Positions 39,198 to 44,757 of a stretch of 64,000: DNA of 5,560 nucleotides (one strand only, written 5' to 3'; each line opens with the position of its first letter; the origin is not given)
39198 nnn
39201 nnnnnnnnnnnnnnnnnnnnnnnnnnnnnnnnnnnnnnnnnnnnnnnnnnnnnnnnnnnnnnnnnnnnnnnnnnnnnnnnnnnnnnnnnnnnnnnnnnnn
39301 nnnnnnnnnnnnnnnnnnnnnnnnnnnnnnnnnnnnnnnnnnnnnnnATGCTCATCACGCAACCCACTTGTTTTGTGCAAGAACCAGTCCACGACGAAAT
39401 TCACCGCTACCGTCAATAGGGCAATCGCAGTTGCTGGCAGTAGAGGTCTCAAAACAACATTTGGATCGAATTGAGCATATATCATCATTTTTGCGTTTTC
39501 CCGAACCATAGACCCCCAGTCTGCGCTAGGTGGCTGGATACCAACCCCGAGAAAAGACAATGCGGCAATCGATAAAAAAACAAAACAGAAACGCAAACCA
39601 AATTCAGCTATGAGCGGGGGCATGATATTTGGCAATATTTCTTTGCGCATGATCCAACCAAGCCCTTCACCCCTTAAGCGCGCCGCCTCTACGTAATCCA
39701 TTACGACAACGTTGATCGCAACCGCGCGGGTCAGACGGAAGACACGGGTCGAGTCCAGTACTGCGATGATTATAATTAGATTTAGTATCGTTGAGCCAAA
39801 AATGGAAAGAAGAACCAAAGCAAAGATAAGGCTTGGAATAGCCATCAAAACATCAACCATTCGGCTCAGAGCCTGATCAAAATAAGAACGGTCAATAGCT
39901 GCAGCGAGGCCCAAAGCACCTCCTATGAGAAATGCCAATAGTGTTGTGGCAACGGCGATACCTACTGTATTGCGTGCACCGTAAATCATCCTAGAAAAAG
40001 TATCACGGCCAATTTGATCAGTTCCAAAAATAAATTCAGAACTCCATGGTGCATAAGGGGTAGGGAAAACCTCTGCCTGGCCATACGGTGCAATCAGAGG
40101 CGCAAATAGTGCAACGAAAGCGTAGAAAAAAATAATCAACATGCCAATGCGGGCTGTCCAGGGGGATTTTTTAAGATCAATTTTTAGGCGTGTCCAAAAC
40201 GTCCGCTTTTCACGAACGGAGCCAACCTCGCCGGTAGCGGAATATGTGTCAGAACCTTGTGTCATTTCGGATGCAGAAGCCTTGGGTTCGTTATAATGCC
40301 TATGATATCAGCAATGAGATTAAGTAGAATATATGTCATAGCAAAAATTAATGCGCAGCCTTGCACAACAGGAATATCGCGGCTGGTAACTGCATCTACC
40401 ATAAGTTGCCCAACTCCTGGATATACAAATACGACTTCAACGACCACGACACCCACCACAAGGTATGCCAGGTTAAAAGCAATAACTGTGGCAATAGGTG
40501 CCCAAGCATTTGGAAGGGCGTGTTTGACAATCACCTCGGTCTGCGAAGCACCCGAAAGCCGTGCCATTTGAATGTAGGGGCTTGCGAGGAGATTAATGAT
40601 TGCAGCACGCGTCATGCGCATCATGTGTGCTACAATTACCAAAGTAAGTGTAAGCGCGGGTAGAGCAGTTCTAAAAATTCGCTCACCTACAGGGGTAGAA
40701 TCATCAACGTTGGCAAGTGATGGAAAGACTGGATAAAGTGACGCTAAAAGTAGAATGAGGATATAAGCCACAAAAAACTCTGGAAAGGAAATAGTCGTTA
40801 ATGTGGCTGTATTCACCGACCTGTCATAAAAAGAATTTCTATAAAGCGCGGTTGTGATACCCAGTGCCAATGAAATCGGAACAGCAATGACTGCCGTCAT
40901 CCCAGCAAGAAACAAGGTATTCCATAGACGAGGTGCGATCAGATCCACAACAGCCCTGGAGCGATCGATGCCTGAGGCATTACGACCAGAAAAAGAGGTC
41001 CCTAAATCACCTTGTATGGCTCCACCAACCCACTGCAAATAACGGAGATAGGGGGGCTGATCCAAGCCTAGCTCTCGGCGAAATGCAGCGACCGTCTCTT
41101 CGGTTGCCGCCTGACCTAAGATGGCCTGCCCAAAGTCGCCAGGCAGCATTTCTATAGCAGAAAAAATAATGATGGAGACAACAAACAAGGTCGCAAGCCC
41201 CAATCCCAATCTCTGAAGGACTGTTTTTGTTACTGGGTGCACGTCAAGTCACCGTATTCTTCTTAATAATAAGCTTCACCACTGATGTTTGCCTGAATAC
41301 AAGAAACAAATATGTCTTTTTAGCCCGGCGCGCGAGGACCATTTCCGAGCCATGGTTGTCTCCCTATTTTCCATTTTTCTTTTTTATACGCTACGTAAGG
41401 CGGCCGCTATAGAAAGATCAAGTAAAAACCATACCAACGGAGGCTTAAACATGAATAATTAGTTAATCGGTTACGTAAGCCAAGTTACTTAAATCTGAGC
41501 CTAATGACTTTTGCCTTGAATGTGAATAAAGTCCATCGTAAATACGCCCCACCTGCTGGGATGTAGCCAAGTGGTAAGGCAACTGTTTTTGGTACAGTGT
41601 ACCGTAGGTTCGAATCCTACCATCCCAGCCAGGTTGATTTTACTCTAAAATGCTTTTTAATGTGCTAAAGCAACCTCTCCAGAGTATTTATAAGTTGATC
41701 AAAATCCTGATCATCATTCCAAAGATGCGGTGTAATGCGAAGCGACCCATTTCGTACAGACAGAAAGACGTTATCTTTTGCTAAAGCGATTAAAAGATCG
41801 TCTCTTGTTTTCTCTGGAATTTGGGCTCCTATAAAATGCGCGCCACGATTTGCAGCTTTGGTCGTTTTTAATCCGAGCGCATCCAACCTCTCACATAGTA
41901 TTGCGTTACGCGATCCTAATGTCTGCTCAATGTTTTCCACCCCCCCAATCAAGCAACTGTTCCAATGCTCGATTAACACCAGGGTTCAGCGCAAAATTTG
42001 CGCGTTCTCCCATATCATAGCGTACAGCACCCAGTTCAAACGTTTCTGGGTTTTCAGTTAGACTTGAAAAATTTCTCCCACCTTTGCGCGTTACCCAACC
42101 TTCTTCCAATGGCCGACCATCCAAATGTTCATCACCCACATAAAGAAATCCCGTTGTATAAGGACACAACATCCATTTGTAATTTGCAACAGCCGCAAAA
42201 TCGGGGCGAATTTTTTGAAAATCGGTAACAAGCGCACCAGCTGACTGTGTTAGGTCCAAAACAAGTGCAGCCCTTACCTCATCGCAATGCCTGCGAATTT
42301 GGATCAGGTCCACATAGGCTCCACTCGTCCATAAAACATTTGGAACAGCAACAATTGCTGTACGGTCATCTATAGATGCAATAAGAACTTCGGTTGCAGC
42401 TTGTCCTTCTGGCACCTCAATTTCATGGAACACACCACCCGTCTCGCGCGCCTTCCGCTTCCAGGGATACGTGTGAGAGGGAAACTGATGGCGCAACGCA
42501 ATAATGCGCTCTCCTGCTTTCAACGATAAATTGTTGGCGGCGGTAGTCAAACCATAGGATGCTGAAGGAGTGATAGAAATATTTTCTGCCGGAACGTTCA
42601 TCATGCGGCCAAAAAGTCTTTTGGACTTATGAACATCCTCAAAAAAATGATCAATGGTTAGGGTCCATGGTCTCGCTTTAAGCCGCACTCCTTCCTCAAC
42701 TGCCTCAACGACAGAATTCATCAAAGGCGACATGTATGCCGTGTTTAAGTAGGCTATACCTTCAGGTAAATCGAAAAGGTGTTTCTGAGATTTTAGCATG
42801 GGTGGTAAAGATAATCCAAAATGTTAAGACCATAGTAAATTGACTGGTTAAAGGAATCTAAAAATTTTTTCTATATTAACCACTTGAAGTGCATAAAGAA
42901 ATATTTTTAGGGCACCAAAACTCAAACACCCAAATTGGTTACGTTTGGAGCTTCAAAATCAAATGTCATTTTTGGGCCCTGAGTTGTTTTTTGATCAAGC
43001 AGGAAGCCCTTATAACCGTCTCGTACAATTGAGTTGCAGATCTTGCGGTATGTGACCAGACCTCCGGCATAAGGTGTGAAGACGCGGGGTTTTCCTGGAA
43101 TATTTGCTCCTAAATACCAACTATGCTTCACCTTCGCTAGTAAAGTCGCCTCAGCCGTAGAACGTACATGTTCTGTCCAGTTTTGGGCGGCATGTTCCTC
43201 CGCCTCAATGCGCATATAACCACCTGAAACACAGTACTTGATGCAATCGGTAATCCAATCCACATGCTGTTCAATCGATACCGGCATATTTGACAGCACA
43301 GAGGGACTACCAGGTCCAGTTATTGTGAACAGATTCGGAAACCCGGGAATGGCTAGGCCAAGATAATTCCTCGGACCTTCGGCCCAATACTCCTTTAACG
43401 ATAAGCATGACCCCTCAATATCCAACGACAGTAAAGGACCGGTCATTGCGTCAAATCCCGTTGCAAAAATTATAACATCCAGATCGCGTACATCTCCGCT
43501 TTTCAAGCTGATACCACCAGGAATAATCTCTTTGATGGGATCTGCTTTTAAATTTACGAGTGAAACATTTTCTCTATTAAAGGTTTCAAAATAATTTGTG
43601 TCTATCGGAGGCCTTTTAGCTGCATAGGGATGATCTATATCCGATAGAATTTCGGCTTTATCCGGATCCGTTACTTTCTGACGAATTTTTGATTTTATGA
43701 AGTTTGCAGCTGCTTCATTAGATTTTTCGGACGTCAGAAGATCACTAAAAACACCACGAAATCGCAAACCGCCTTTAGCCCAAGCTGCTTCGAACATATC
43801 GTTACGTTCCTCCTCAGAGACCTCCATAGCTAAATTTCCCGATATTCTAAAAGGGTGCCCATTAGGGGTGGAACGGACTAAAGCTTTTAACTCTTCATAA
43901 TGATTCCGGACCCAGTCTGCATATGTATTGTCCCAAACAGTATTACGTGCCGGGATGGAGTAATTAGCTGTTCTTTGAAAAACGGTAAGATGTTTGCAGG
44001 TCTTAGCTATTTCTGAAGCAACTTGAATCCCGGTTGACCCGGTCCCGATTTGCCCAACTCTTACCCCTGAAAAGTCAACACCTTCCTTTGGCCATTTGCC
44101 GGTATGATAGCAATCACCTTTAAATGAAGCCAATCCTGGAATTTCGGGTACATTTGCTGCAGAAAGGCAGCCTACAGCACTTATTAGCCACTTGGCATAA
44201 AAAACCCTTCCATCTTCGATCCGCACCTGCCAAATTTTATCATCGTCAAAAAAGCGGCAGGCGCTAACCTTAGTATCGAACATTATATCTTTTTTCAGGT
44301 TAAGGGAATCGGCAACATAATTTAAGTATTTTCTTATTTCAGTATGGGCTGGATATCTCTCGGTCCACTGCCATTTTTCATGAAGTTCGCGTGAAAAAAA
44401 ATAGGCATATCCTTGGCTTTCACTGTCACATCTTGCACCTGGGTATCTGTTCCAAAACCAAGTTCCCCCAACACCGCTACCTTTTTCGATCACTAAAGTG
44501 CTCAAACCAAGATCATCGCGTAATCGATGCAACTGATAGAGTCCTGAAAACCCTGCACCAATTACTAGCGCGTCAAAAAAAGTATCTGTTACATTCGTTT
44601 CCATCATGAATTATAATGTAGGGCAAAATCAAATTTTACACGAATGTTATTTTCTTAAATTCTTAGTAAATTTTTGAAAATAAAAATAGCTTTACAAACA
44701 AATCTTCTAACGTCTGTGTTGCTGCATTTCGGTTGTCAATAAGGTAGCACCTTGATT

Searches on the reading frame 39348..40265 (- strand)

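Call 72: search_protein_families(library=pfam, proteins=[window:39348-40265:-], max_evalue=0.00001)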
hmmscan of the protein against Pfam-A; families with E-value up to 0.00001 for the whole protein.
window:39348-40265:- (306 aa): 1 family
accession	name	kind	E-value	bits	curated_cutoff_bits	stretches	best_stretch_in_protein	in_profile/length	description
PF00528.27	BPD_transp_1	-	1.1e-32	113.7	26.4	1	116-296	2-175/184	Binding-protein-dependent transport system inner membrane component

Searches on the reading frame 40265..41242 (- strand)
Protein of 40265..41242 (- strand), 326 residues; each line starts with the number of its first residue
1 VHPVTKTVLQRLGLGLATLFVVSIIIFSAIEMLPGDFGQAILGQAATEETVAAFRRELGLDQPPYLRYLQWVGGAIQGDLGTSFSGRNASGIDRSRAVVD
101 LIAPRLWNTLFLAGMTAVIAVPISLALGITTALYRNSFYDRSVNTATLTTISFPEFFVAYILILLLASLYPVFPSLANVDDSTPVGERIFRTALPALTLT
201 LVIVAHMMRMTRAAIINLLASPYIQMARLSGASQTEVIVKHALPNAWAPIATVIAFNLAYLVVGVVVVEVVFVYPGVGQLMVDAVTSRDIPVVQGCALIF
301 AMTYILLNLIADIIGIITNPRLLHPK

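Call 72: search_protein_families(library=pfam, proteins=[window:40265-41242:-], max_evalue=0.00001)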
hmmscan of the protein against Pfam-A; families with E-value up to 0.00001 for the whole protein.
window:40265-41242:- (326 aa): 2 families
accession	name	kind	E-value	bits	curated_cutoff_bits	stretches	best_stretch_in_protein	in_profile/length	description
PF00528.27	BPD_transp_1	-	1.4e-31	110.1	26.4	1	125-322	2-182/184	Binding-protein-dependent transport system inner membrane component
PF19300.4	BPD_transp_1_N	-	7.6e-09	36.2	23.8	1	7-110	4-111/114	Binding-prot-dependent transport system membrane comp, N-term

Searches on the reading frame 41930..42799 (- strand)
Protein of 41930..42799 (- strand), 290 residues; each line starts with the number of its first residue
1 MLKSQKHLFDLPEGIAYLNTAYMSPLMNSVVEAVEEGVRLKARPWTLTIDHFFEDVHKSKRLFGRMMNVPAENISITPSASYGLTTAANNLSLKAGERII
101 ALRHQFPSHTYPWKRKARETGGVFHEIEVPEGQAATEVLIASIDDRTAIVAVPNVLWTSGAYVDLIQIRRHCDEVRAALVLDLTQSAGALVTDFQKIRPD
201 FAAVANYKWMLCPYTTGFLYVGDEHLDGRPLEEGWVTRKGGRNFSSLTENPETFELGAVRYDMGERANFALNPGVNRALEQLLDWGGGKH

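Call 72: search_protein_families(library=pfam, proteins=[window:41930-42799:-], max_evalue=0.00001)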
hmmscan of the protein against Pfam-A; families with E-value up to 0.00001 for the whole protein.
window:41930-42799:- (290 aa): 1 family
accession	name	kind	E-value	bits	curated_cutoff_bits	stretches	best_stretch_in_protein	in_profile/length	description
PF00266.25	Aminotran_5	-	3e-19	69.7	21.5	1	52-257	41-251/371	Aminotransferase class-V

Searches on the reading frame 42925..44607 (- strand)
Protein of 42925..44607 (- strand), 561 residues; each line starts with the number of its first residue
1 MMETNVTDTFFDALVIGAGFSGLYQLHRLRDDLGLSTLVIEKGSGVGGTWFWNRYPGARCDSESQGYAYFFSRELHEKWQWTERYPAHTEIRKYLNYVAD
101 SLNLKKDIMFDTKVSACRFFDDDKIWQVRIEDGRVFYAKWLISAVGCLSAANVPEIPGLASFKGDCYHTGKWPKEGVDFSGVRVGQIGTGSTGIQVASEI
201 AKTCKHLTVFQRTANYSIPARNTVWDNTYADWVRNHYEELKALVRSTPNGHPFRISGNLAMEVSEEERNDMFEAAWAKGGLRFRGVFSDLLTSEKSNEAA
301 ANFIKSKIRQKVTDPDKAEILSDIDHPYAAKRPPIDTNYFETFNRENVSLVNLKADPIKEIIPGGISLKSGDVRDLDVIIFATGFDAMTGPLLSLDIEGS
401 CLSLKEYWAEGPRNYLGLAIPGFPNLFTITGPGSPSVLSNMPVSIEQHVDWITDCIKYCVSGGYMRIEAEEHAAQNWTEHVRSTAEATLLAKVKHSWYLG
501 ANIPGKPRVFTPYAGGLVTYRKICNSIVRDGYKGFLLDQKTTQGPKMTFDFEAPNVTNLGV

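Call 72: search_protein_families(library=pfam, proteins=[window:42925-44607:-], max_evalue=0.00001)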
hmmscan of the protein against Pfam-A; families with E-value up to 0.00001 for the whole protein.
window:42925-44607:- (561 aa): 5 families
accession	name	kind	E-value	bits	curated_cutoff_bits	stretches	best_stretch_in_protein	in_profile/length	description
PF00743.25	FMO-like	-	7.5e-15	54.8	22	1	15-229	6-228/532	Flavin-binding monooxygenase-like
PF13738.12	Pyr_redox_3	-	4.8e-11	42.9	30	1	14-218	1-201/305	Pyridine nucleotide-disulphide oxidoreductase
PF13450.12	NAD_binding_8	-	2.8e-10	40.7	21.9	1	15-67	1-52/68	NAD(P)-binding Rossmann-like domain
PF07992.20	Pyr_redox_2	-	1.6e-09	38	26.1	1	12-216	2-177/291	Pyridine nucleotide-disulphide oxidoreductase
PF01266.30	DAO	-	2.3e-06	27.8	27.9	0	12-51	1-40/353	FAD dependent oxidoreductase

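Call 74: search_protein_families(library=ncbifam, proteins=[window:42925-44607:-], max_evalue=1e-20)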
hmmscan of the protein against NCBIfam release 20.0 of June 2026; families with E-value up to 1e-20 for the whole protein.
window:42925-44607:- (561 aa): 1 family
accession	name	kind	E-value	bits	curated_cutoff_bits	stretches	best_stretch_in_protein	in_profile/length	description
NF045818.1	Neo-PentlctneDsynPtlE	equivalog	5.4e-62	209.7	1100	1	6-489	45-534/587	neopentalenolactone/pentalenolactone D synthase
